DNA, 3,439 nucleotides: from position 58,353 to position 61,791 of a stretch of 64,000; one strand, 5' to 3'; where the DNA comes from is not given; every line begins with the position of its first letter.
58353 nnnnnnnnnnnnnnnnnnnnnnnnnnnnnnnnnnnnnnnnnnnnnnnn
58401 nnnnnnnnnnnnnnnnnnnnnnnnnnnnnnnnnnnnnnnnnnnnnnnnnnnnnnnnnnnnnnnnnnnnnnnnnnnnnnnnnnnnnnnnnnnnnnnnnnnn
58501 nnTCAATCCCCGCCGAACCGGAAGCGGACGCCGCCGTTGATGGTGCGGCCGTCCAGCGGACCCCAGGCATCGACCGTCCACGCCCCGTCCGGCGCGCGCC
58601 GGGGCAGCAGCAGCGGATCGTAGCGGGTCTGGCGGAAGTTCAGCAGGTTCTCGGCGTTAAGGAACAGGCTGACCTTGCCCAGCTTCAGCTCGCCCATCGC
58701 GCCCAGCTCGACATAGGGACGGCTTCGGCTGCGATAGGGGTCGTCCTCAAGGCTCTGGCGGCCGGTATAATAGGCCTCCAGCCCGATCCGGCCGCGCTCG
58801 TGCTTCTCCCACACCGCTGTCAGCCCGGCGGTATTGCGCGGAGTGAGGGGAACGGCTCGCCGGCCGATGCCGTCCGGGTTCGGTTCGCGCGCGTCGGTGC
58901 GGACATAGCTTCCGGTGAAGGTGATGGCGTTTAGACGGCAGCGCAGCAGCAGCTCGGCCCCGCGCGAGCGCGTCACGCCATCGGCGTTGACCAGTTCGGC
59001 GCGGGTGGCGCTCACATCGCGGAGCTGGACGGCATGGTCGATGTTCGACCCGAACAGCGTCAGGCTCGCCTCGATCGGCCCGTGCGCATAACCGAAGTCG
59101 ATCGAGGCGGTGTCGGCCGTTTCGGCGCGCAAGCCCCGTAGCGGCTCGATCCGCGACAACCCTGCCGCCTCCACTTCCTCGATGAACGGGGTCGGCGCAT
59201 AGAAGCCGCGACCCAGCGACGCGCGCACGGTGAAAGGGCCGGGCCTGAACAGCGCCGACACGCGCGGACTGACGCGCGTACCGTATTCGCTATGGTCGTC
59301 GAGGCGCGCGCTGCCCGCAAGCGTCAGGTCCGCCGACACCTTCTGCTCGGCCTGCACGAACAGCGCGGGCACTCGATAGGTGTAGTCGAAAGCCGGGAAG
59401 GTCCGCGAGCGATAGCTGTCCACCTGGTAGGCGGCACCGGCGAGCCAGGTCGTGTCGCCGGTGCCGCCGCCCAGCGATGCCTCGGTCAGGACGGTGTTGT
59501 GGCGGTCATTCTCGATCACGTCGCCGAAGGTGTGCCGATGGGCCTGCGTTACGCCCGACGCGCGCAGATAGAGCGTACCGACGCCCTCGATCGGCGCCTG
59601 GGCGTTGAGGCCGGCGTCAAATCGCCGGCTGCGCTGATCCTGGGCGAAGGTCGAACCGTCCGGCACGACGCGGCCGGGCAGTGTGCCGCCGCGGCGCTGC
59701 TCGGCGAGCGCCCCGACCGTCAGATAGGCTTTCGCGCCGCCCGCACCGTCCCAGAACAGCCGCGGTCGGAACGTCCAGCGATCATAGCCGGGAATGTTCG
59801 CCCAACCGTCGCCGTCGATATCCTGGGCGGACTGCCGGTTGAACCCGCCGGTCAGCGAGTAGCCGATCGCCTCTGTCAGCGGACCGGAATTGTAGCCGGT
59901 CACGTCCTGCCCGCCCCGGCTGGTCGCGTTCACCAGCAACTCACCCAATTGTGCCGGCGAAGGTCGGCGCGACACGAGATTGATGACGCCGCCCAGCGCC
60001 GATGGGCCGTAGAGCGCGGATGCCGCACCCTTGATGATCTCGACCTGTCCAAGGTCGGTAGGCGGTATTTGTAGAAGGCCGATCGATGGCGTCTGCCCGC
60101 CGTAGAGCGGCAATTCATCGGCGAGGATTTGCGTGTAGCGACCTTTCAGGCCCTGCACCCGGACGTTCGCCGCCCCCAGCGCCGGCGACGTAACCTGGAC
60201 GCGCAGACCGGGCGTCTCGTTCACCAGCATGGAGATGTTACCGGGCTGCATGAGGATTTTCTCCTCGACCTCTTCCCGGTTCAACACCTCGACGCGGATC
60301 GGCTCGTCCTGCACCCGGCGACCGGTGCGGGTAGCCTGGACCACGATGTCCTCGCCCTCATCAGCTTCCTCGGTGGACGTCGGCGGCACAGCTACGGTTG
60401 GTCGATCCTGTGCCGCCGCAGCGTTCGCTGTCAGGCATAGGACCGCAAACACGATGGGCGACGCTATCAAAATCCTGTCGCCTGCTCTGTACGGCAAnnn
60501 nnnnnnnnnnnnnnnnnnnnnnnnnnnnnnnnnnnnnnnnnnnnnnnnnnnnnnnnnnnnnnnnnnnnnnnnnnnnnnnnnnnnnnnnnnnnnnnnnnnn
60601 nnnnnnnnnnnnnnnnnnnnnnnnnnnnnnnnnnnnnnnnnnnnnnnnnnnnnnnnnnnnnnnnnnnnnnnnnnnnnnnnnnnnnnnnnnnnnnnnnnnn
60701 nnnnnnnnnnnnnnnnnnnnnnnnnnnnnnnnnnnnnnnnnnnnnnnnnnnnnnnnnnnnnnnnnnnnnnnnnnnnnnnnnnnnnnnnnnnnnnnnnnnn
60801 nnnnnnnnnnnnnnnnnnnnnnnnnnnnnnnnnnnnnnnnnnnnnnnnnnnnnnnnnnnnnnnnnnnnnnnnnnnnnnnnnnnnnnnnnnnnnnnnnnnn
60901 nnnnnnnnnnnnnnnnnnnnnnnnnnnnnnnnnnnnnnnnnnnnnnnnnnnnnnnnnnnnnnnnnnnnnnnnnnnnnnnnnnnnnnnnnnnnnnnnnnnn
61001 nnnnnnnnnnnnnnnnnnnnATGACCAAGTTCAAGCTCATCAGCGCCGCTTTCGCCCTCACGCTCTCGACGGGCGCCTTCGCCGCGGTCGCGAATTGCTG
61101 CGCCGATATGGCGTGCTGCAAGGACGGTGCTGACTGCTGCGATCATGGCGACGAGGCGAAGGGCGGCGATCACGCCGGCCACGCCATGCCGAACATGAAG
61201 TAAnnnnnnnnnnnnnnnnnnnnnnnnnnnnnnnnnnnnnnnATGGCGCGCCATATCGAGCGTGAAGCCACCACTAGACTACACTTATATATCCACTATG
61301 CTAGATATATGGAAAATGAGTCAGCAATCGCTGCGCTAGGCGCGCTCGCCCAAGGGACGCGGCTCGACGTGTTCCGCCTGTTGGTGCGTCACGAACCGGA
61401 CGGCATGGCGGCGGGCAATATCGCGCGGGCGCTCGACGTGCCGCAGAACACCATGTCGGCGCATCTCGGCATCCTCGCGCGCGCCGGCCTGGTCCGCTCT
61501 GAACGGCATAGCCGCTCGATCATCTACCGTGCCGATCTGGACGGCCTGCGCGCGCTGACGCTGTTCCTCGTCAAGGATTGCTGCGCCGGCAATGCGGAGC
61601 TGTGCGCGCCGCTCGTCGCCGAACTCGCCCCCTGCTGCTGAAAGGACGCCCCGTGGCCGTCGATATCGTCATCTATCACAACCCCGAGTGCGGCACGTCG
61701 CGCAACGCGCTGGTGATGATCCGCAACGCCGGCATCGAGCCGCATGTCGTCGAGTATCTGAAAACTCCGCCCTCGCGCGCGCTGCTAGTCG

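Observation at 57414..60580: One MerR sensor, two matching promoters: an apparently metal-INDUCED TonB-dependent receptor paired with a CDF exporter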

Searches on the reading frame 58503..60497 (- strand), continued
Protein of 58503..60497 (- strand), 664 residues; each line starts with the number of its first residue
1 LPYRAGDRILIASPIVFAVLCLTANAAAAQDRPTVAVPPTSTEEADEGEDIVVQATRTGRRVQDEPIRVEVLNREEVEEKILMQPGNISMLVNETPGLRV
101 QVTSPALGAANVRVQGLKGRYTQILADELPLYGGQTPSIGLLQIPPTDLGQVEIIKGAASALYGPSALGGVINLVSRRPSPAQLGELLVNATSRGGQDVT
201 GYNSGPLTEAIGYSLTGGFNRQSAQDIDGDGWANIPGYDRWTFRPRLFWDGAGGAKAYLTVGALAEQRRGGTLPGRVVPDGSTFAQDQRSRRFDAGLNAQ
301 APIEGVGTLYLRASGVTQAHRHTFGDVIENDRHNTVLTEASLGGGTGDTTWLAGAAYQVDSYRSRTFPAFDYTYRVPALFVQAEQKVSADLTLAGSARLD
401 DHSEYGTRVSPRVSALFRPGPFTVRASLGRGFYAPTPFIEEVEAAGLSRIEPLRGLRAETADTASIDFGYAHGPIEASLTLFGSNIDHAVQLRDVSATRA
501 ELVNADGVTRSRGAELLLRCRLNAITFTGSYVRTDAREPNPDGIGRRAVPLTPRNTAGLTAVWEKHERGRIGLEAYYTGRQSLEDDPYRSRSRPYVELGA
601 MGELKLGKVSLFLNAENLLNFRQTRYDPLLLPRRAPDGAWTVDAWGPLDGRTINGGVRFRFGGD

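Call 63: find_encoding_contigs(protein=P0178, flank=4000, max_places=3)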
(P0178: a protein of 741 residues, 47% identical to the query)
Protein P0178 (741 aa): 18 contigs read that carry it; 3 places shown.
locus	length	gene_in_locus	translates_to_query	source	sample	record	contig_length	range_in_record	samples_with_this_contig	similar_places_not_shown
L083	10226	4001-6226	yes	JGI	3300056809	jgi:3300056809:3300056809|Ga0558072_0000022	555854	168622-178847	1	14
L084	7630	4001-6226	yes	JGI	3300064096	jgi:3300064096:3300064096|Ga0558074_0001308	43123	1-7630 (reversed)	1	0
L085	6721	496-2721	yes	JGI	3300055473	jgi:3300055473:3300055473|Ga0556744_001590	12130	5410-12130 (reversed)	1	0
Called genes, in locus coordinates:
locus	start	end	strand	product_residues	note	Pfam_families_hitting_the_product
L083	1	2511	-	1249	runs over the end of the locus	PF24684:Vgb_lyase (faint), PF07494:Reg_prop (weak), PF07495:Y_Y_Y, PF07228:SpoIIE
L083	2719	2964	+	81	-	-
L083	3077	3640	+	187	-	-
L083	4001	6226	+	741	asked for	PF13715:CarbopepD_reg_2, PF07715:Plug, PF00593:TonB_dep_Rec_b-barrel, PF25183:OMP_b-brl_4 (faint)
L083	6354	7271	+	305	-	PF01613:Flavin_Reduct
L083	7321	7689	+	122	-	PF11325:DUF3127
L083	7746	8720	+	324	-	PF01073:3Beta_HSD, PF01370:Epimerase, PF04321:RmlD_sub_bind, PF16363:GDP_Man_Dehyd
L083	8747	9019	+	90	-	PF00708:Acylphosphatase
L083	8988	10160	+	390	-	PF00155:Aminotran_1_2, PF00266:Aminotran_5, PF01053:Cys_Met_Meta_PP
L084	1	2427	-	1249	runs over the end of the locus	PF24684:Vgb_lyase (faint), PF07494:Reg_prop (weak), PF07495:Y_Y_Y, PF07228:SpoIIE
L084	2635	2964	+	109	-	-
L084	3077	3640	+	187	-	-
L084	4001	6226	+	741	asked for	PF13715:CarbopepD_reg_2, PF07715:Plug, PF00593:TonB_dep_Rec_b-barrel, PF25183:OMP_b-brl_4 (faint)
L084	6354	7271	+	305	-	PF01613:Flavin_Reduct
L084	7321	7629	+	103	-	?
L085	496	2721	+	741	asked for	PF13715:CarbopepD_reg_2, PF07715:Plug, PF00593:TonB_dep_Rec_b-barrel, PF25183:OMP_b-brl_4 (faint)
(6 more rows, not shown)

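Call 64: find_encoding_contigs(protein=P0238, flank=4000, max_places=2)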
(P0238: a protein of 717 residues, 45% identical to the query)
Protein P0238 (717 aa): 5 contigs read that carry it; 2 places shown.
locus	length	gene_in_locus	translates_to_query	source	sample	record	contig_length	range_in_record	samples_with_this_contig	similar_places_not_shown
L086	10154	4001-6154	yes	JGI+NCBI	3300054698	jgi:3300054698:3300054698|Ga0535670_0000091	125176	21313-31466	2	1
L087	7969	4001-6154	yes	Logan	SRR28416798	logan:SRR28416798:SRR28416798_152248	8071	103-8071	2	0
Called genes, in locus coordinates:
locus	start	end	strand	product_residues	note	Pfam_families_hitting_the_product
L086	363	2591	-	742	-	PF20256:MoCoBD_2, PF02738:MoCoBD_1, PF20256:MoCoBD_2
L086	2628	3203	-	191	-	PF00111:Fer2, PF01799:Fer2_2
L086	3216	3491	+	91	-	PF04255:DUF433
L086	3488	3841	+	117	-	PF01927:Mut7-C (weak), PF18478:PIN_10 (weak), PF18480:DUF5615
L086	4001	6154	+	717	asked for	PF13620:CarboxypepD_reg, PF13715:CarbopepD_reg_2, PF07715:Plug, PF00593:TonB_dep_Rec_b-barrel, PF25183:OMP_b-brl_4 (faint)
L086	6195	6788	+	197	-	PF13618:Gluconate_2-dh3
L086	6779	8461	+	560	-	PF00732:GMC_oxred_N, PF05199:GMC_oxred_C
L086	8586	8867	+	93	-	-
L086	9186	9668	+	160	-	PF13474:SnoaL_3 (weak), PF14534:DUF4440 (weak)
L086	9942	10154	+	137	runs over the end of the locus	PF05199:GMC_oxred_C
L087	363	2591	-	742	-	PF20256:MoCoBD_2, PF02738:MoCoBD_1, PF20256:MoCoBD_2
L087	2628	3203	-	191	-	PF00111:Fer2, PF01799:Fer2_2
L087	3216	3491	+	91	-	PF04255:DUF433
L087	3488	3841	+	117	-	PF01927:Mut7-C (weak), PF18478:PIN_10 (weak), PF18480:DUF5615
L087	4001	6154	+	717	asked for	PF13620:CarboxypepD_reg, PF13715:CarbopepD_reg_2, PF07715:Plug, PF00593:TonB_dep_Rec_b-barrel, PF25183:OMP_b-brl_4 (faint)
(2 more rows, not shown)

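Call 65: find_encoding_contigs(protein=P0202, flank=4000, max_places=2)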
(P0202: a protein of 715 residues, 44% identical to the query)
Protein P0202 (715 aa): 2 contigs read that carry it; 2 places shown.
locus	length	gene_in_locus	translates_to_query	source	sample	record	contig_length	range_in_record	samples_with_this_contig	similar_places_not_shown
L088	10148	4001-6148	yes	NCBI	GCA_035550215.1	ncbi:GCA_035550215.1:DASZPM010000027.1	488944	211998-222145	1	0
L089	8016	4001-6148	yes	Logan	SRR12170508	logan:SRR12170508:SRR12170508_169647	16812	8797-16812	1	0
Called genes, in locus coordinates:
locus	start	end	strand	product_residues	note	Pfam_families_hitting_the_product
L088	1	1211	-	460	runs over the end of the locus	PF02321:OEP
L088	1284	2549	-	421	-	PF00512:HisKA, PF02518:HATPase_c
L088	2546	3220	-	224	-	PF00072:Response_reg, PF00486:Trans_reg_C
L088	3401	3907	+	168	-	-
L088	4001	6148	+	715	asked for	PF13620:CarboxypepD_reg, PF13715:CarbopepD_reg_2, PF07715:Plug, PF00593:TonB_dep_Rec_b-barrel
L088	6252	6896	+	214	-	-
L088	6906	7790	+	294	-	PF00165:HTH_AraC, PF12833:HTH_18, PF00165:HTH_AraC (weak), PF06445:GyrI-like, PF14526:Cass2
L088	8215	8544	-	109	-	-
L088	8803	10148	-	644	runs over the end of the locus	PF00144:Beta-lactamase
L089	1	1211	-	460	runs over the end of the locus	PF02321:OEP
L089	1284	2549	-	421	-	PF00512:HisKA, PF02518:HATPase_c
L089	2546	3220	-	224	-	PF00072:Response_reg, PF00486:Trans_reg_C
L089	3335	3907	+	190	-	-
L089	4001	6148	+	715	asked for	PF13620:CarboxypepD_reg, PF13715:CarbopepD_reg_2, PF07715:Plug, PF00593:TonB_dep_Rec_b-barrel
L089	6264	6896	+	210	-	-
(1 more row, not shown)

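Call 66: find_encoding_contigs(protein=P0167, flank=3500, max_places=2)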
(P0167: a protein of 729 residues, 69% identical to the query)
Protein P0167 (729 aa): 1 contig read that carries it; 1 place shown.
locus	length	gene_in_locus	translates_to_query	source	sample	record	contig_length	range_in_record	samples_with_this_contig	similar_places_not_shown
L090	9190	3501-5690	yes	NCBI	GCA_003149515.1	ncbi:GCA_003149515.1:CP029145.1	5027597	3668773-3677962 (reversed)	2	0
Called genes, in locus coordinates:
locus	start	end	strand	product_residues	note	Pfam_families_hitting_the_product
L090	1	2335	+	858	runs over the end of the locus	PF13620:CarboxypepD_reg, PF13715:CarbopepD_reg_2, PF18939:DUF5686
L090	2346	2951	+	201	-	PF02581:TMP-TENI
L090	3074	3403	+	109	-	-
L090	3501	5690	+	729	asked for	PF13620:CarboxypepD_reg, PF13715:CarbopepD_reg_2, PF07715:Plug, PF00593:TonB_dep_Rec_b-barrel, PF25183:OMP_b-brl_4 (weak)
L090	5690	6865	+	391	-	PF12832:MFS_1_like (weak), PF07690:MFS_1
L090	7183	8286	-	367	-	PF00899:ThiF, PF00581:Rhodanese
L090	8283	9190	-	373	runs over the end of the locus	PF04055:Radical_SAM, PF06968:BATS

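Call 67: find_encoding_contigs(protein=P0173, flank=3500, max_places=2)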
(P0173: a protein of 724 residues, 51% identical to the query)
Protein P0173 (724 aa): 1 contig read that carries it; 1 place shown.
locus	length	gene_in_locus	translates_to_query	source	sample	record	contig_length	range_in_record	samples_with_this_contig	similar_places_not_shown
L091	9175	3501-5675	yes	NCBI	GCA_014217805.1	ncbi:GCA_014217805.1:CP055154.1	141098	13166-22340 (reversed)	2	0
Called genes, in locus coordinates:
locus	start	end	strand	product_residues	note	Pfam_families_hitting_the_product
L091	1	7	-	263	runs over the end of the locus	PF01569:PAP2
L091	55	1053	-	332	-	PF01569:PAP2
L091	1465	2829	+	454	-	PF01569:PAP2, PF22778:VCPO_2nd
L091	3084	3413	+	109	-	-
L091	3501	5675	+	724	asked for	PF13620:CarboxypepD_reg (weak), PF13715:CarbopepD_reg_2, PF07715:Plug, PF00593:TonB_dep_Rec_b-barrel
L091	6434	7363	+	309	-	PF08282:Hydrolase_3 (weak)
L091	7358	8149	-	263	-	-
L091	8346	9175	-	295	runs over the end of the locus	PF00665:rve, PF13683:rve_3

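Call 69: search_protein_families(library=ncbifam, proteins=[L090:3074-3403:+, L091:3084-3413:+, L088:3401-3907:+], max_evalue=1)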
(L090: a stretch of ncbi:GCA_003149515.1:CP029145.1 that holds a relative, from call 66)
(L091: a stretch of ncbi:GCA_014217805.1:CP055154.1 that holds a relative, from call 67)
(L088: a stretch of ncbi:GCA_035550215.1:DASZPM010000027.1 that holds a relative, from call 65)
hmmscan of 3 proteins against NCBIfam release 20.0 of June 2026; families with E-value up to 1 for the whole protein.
L090:3074-3403:+ (109 aa): 0 families

L091:3084-3413:+ (109 aa): 0 families

L088:3401-3907:+ (168 aa): 0 families

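Call 83: predict_structure(alignment_id=A2)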
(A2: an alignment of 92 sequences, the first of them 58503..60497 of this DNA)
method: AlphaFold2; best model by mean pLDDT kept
length: 664 residues; sequences in the alignment: 92
mean_pLDDT: 84.7   pTM: 0.84
mean pLDDT of the five models: 84.7, 83.6, 83.3, 80.8, 79.8
residues with pLDDT >= 90: 377; 70-90: 206; 50-70: 30; < 50: 51
segments of 3 or more residues with pLDDT < 50: 1-14, 23-49, 133-141
pLDDT, mean of each block of 10 residues (from residue 1): 41 53 40 28 32 71 78 79 66 82 82 88 84 48 67 85 81 87 91 90 94 93 91 90 93 93 90 85 85 92 95 91 85 92 94 94 92 95 95 95 95 95 94 87 79 90 95 95 96 87 94 97 94 96 91 95 90 95 86 95 93 94 92 79 90 93 72
secondary structure, 60 per line:
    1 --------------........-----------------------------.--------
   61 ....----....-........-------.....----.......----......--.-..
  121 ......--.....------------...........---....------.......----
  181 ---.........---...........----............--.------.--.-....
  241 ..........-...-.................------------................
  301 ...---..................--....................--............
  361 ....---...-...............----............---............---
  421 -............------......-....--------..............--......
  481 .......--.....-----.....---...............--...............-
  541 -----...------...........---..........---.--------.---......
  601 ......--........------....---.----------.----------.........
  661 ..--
elements in order: H15-22 E69-72 H74-81 H89-93 E98-104 E109-114 E122-126 E129-133 E149-156 H160-163 E170-176 E184-192 E196-206 E211-222 E237-250 E256-272 E285-303 E307-324 E327-346 E349-364 E372-386 E391-402 E406-417 E422-433 H440-445 E459-472 E475-487 E490-494 E500-504 E508-522 E525-539 E546-548 E555-565 E569-578 E595-606 E609-616 H623-626 E652-662

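Call 85: fold_search(model_id=the predicted structure, library=pdb)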
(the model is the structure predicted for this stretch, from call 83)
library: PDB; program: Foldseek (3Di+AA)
matches with E <= 10: 820; with E <= 0.001: 320
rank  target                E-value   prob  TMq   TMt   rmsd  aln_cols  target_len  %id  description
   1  9nn6_A                3.3e-31  1.00  0.76  0.79   4.4       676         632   19  E. coli Cir in Complex with the RBD of Microcin V (released 2025-09-24)
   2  5mzs                  2.2e-30  1.00  0.75  0.71   5.0       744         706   17  Crystal structure of the ferric enterobactin receptor (PfeA) mutant (R480A_Q482A) from Pseudomonas aeruginosa (released 2018-02-14)
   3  2gsk_A                2.6e-30  1.00  0.73  0.82   4.6       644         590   17  Structure of the BtuB:TonB Complex (released 2006-06-13)
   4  5fr8_A                3.3e-30  1.00  0.74  0.69   4.8       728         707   16  Crystal structure of the siderophore receptor PirA from Acinetobacter baumannii (released 2016-05-11)
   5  5nc4                  3.8e-30  1.00  0.74  0.71   4.6       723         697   16  Crystal structure of the ferric enterobactin receptor (PfeA) in complex with protochelin from Pseudomonas aeruginosa (released 2018-03-21)
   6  3m8d                  4.2e-30  1.00  0.72  0.82   4.7       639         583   17  Crystal structure of spin-labeled BtuB V10R1 with bound calcium and cyanocobalamin (released 2010-09-15)
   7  5out                  4.2e-30  1.00  0.74  0.70   4.9       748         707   17  CRYSTAL STRUCTURE OF THE FERRIC ENTEROBACTIN RECEPTOR (PFEA) MUTANT (G324V) FROM PSEUDOMONAS AERUGINOSA (released 2018-09-05)
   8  2hdi_A                6.9e-30  1.00  0.72  0.80   4.4       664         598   19  Crystal structure of the Colicin I receptor Cir from E.coli in complex with receptor binding domain of Colicin Ia. (released 2007-05-08)
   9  5nc3                  6.9e-30  1.00  0.76  0.72   4.8       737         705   17  Crystal structure of the ferric enterobactin receptor (PfeA) from Pseudomonas aeruginosa in complex with the tris-catech (released 2018-03-21)
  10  9a2z_MODEL_1_A        7.9e-30  1.00  0.75  0.67   7.3       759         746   16  Model of E. coli FepA by in-cell photo-crosslinking MS and deep learning (released 2023-02-24)
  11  1nqe                  1.3e-29  1.00  0.72  0.86   3.8       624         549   16  OUTER MEMBRANE COBALAMIN TRANSPORTER (BTUB) FROM E. COLI (released 2003-04-29)
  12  5m9b                  1.4e-29  1.00  0.76  0.71   5.0       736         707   17  Crystal structure of the ferric enterobactin receptor (PfeA) from Pseudomonas aeruginosa (released 2018-02-21)
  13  6r1f                  1.6e-29  1.00  0.75  0.71   5.0       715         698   17  Crystal structure of the ferric enterobactin receptor mutant R480A from Pseudomonas aeruginosa (PfeA) in complex with en (released 2019-04-10)
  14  2hdf                  1.9e-29  1.00  0.70  0.79   5.1       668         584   19  Crystal structure of the Colicin I receptor Cir from E.coli (released 2007-05-08)
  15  6i2j                  2.1e-29  1.00  0.75  0.72   4.7       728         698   17  Crystal structure of the ferric enterobactin receptor mutant (Q482A) from Pseudomonas aeruginosa (PfeA) in complex with  (released 2019-01-16)
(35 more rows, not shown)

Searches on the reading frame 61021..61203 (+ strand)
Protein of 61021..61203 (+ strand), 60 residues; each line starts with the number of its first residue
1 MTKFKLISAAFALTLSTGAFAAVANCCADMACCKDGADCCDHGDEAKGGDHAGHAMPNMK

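Call 7: search_protein_families(library=pfam, proteins=[window:61021-61203:+], max_evalue=0.01)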
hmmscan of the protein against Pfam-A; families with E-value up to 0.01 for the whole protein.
window:61021-61203:+ (60 aa): 0 families

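Call 8: search_protein_families(library=ncbifam, proteins=[window:61021-61203:+], max_evalue=0.01)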
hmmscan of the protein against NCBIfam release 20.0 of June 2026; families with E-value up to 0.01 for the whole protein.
window:61021-61203:+ (60 aa): 0 families

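Call 38: search_protein_families(library=pfam, proteins=[window:61021-61200:+], max_evalue=5)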
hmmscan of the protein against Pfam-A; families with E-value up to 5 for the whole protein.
seq(60 aa): 1 family
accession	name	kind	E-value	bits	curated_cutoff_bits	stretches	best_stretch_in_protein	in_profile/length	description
PF21966.2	AppA_SCHIC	-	0.35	11.2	28.6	1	13-42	128-157/186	AppA, sensor containing heme instead of cobalamin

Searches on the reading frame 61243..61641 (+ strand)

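Call 7: search_protein_families(library=pfam, proteins=[window:61243-61641:+], max_evalue=0.01)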
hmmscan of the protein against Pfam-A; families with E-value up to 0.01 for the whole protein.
window:61243-61641:+ (132 aa): 7 families
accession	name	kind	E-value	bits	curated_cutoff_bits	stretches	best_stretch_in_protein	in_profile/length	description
PF12840.13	HTH_20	-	8e-17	61.4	27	1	35-87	1-51/51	Helix-turn-helix domain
PF12802.13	MarR_2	-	2e-05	25.1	27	1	39-91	6-60/61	MarR family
PF01022.26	HTH_5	-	0.00011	22.5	22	1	39-86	3-47/47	Bacterial regulatory protein, arsR family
PF09339.16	HTH_IclR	-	0.00025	21.2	22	1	44-87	9-51/52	IclR helix-turn-helix domain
PF01978.25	TrmB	-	0.00045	20.5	25.6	1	43-97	13-64/68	Sugar-specific transcriptional regulator TrmB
PF13545.12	HTH_Crp_2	-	0.0047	17.3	27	1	59-105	27-70/70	Crp-like helix-turn-helix domain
PF02082.26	Rrf2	-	0.0049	17.4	30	1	50-88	18-57/132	Iron-dependent Transcriptional regulator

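Call 8: search_protein_families(library=ncbifam, proteins=[window:61243-61641:+], max_evalue=0.01)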
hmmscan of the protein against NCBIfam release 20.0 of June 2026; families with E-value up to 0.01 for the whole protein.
window:61243-61641:+ (132 aa): 9 families
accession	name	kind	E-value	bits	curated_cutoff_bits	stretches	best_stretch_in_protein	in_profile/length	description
NF033788.1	HTH_metalloreg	subfamily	3.2e-17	62.1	55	1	30-105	3-76/77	metalloregulator ArsR/SmtB family transcription factor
NF041413.1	ArsR_Rv2640c_fam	equivalog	1.8e-15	57.4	155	1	31-114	35-118/118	Rv2640c family ArsR-like transcriptional regulator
NF033789.1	repress_SdpR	subfamily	4.6e-12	45.7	100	1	33-99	3-66/79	autorepressor SdpR family transcription factor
NF040642.1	sulf_sens_BigR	equivalog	2.1e-06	27.7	155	1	30-98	12-77/95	sulfite-sensing transcriptional repressor BigR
NF047906.1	CdPbTransRegCmtR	equivalog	5.5e-05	23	150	1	25-107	7-88/104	Cd(II)/Pb(II)-sensing metalloregulatory transcriptional regulator CmtR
NF007528.0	PRK10141.1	subfamily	0.00061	19.6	97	1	30-96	8-72/117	metalloregulator ArsR/SmtB family transcription factor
NF045707.1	Dbac_1936_reg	equivalog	0.0027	17.7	115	1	33-96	12-72/99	ArsR/SmtB-type metalloregulator TsoR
NF052532.1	TransRegPagRBaca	equivalog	0.0032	17.5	170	1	18-95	7-81/99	transcriptional repressor PagR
TIGR01884.1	cas_HTH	subfamily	0.0091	15.4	60.2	1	54-94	155-195/202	CRISPR-associated CARF protein Csa3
